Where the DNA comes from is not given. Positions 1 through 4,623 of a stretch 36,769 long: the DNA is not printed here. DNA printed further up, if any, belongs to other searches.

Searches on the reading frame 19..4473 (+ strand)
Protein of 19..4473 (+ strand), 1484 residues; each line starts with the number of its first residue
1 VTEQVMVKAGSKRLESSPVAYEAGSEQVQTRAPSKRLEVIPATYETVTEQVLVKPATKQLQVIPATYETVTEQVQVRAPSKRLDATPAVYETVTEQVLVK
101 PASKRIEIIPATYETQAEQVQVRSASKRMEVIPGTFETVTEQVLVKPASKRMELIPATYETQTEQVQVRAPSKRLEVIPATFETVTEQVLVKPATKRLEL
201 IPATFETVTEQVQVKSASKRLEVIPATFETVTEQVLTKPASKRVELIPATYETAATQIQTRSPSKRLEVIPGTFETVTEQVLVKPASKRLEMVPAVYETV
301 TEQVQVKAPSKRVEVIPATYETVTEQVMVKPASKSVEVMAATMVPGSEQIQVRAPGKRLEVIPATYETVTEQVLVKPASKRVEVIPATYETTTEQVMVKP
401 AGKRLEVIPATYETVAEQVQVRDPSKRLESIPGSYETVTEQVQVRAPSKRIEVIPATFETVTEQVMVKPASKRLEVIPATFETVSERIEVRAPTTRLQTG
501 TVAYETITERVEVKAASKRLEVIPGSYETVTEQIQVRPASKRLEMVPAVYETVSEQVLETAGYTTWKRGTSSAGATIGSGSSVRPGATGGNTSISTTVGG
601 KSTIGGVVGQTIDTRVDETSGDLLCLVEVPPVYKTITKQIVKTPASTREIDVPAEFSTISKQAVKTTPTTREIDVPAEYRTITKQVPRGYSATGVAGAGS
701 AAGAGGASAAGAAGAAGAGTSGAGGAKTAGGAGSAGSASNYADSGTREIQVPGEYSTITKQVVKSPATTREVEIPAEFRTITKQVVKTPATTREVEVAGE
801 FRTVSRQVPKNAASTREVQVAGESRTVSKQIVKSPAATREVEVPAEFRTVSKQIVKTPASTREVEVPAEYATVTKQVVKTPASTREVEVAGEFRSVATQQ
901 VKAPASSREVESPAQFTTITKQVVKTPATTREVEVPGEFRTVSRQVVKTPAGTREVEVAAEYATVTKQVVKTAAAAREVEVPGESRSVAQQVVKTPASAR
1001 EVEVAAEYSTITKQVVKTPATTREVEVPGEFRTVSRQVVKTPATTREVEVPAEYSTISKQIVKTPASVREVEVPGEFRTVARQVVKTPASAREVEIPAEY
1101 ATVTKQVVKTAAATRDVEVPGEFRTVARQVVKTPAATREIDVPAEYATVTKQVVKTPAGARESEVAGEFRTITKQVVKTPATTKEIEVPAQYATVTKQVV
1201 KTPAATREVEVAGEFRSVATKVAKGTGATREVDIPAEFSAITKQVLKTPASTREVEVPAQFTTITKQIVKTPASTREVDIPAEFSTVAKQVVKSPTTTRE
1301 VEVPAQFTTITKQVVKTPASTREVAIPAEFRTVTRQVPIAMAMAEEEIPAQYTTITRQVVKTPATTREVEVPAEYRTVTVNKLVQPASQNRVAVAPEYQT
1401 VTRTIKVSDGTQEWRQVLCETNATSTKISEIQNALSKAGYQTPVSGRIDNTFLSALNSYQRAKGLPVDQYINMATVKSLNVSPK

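Call 53: search_protein_families(library=pfam, proteins=[window:19-4473:+], max_evalue=0.0001)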
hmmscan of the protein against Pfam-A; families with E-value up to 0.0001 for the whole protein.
window:19-4473:+ (1484 aa): 2 families
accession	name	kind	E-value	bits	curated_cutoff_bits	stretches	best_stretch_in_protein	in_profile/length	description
PF13306.12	LRR_5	-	7.2e-13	49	27.7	0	1228-1334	12-116/127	BspA type Leucine rich repeat region (6 copies)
PF01471.23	PG_binding_1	-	1.6e-07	31.8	23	1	1426-1479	3-57/57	Putative peptidoglycan binding domain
